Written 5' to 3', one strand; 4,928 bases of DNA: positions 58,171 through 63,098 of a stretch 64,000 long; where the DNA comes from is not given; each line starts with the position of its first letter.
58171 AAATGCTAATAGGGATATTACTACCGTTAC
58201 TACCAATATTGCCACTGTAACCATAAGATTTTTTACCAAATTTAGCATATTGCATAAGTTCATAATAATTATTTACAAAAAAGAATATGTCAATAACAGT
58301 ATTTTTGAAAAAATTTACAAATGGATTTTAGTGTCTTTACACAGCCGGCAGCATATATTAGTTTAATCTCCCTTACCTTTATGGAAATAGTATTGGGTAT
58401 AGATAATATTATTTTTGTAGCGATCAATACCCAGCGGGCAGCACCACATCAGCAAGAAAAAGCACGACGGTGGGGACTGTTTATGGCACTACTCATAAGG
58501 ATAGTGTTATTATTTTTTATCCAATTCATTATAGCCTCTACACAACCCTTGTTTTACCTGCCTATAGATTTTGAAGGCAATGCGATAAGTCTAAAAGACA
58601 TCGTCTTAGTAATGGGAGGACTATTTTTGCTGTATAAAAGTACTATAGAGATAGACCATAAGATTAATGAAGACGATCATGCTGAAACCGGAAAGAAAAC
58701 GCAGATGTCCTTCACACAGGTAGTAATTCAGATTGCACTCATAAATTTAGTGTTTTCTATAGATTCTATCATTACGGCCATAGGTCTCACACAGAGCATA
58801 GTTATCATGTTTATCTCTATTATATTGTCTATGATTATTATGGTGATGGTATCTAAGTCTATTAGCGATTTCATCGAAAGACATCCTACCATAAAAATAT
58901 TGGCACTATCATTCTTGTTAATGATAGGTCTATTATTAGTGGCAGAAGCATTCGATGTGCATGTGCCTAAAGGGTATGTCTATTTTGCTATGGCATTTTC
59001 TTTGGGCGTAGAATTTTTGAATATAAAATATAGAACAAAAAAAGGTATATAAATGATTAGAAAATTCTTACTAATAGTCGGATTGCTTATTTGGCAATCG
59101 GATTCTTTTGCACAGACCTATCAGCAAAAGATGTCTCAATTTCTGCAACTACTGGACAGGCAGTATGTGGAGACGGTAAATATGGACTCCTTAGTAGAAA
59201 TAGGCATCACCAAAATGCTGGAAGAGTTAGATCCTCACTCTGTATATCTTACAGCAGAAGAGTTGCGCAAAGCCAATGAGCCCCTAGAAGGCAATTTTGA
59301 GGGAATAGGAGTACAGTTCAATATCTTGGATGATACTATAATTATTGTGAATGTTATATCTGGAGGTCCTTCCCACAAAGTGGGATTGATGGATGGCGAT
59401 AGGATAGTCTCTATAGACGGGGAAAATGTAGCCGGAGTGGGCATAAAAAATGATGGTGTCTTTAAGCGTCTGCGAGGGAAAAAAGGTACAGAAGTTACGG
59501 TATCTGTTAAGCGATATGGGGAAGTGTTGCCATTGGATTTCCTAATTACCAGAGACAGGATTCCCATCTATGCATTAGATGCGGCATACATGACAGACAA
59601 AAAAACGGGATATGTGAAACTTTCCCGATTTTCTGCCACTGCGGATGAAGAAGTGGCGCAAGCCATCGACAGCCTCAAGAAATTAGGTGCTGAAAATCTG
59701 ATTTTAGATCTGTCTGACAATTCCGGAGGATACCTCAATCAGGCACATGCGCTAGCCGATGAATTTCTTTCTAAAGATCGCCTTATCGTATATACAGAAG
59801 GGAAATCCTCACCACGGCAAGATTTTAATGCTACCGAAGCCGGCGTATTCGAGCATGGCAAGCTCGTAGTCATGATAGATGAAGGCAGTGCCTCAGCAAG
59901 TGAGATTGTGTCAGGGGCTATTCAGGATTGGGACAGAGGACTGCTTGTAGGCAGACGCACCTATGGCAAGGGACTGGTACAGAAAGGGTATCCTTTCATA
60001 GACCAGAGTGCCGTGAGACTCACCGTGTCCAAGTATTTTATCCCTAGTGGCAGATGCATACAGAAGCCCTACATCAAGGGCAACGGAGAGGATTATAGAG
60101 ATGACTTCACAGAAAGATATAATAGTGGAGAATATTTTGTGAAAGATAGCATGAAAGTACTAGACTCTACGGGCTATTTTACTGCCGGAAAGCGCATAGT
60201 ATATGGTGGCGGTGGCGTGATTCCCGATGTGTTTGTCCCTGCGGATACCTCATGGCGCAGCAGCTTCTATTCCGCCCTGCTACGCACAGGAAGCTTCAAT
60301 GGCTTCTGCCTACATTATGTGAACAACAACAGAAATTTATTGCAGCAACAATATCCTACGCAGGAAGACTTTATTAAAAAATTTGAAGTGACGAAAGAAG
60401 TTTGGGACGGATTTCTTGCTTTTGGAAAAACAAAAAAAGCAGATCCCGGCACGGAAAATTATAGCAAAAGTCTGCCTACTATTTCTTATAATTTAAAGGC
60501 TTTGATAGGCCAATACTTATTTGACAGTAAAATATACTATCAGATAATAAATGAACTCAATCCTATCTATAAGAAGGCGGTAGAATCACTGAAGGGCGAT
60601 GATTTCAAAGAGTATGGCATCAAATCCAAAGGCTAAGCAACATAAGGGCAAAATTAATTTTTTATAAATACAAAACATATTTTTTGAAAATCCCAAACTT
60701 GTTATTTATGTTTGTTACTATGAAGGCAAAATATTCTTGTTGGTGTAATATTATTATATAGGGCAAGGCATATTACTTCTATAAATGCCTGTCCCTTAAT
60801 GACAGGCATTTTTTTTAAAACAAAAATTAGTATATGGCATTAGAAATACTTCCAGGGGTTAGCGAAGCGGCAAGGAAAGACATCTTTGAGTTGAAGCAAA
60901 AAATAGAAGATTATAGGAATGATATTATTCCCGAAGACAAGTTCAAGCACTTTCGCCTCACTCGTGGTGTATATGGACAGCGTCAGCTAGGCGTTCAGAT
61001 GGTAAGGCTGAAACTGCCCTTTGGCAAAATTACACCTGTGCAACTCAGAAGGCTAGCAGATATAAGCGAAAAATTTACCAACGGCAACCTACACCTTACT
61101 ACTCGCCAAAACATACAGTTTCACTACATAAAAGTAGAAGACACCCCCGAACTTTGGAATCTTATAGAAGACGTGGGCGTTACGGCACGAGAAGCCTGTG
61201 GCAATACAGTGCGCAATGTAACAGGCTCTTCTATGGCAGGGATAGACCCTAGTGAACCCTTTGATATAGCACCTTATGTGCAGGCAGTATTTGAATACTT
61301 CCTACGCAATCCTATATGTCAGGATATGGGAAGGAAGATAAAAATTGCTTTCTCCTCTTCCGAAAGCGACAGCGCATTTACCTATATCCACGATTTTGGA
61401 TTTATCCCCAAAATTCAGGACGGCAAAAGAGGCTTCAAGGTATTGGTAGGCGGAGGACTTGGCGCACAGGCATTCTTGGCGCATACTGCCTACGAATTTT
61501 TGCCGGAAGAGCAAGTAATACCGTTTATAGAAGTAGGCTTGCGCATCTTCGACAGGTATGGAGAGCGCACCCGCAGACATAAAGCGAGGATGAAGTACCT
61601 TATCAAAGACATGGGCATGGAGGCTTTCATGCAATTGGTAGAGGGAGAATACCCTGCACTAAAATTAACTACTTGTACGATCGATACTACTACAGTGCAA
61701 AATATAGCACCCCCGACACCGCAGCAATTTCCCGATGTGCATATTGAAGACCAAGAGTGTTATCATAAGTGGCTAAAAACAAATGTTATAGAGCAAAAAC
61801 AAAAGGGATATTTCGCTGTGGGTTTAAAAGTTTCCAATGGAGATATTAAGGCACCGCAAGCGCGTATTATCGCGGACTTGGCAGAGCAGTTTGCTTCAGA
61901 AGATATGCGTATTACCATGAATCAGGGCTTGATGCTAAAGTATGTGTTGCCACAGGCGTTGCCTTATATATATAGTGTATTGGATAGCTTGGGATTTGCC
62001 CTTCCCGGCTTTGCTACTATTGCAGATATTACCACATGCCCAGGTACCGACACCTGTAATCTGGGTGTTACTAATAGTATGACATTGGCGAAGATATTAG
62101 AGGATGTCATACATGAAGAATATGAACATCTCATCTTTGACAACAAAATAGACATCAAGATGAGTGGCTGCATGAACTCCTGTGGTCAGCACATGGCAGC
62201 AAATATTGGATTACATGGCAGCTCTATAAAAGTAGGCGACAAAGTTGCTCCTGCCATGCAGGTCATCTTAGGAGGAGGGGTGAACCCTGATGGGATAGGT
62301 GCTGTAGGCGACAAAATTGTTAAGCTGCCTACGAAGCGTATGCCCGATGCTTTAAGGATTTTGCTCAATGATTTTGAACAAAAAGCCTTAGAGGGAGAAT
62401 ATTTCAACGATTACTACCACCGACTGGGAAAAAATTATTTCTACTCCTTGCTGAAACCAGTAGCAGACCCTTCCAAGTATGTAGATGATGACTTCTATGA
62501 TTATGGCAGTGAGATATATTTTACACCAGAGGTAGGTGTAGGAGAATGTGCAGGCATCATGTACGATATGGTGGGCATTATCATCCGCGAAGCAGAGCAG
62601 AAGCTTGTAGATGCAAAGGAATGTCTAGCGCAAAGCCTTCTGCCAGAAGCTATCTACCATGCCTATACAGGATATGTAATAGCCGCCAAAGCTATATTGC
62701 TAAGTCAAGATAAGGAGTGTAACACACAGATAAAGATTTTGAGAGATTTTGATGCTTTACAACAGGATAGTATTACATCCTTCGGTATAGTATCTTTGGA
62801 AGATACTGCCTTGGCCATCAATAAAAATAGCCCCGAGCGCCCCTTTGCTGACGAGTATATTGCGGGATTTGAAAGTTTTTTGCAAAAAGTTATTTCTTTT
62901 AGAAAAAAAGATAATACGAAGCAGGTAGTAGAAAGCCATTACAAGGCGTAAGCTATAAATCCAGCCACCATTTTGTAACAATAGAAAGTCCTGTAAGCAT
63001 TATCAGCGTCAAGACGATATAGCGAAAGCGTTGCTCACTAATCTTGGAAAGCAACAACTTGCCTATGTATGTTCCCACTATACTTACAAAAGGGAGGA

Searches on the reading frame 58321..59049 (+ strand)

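Call 17: search_protein_families(library=pfam, proteins=[window:58321-59049:+], max_evalue=0.001)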
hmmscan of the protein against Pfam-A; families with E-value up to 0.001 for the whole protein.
window:58321-59049:+ (243 aa): 1 family
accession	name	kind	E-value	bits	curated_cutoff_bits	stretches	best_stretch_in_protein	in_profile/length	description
PF03741.22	TerC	-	8.6e-47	159.6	27.8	1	17-209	2-177/178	Integral membrane protein TerC family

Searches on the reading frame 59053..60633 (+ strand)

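Call 17: search_protein_families(library=pfam, proteins=[window:59053-60633:+], max_evalue=0.001)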
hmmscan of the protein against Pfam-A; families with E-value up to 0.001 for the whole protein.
window:59053-60633:+ (527 aa): 5 families
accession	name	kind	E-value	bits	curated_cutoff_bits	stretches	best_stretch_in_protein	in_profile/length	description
PF03572.23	Peptidase_S41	-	4.1e-47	160.3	24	1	184-342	1-160/165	Peptidase family S41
PF13180.12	PDZ_2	-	2.6e-11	44.1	27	1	84-159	2-74/80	PDZ domain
PF00595.29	PDZ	-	5e-07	30.4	23.2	1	84-152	11-80/81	PDZ domain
PF22694.1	CtpB_N-like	-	9.3e-07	29.7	27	1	24-69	38-84/85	Activating protease CtpB N-terminal domain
PF17820.7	PDZ_6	-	1.2e-06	28.6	27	1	97-154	1-54/54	PDZ domain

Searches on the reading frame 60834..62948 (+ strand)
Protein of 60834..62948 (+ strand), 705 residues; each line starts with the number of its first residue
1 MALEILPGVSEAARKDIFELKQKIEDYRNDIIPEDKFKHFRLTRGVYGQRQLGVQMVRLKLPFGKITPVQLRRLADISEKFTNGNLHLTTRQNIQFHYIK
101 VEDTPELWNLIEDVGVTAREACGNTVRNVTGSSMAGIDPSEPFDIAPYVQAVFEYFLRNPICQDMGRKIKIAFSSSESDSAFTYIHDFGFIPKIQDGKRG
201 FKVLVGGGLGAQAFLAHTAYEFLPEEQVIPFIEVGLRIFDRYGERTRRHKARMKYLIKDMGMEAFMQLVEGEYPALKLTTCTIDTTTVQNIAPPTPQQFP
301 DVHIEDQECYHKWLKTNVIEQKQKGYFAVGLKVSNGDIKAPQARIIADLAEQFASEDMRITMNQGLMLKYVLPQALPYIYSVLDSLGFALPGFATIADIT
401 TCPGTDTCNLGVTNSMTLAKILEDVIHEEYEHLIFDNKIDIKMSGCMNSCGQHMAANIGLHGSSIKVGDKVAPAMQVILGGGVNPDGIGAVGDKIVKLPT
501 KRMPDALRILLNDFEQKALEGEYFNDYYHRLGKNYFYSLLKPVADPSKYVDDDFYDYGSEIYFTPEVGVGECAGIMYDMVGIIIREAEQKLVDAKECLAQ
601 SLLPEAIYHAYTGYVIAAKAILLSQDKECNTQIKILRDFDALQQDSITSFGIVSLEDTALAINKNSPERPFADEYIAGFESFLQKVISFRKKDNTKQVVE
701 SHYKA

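Call 17: search_protein_families(library=pfam, proteins=[window:60834-62948:+], max_evalue=0.001)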
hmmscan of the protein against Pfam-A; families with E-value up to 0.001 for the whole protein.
window:60834-62948:+ (705 aa): 2 families
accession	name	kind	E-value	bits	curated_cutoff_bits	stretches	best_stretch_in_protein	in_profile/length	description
PF01077.27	NIR_SIR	-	1.1e-46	158.5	27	2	122-272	1-153/158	Nitrite and sulphite reductase 4Fe-4S domain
PF03460.22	NIR_SIR_ferr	-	7.5e-40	135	24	2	47-112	1-67/69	Nitrite/Sulfite reductase ferredoxin-like half domain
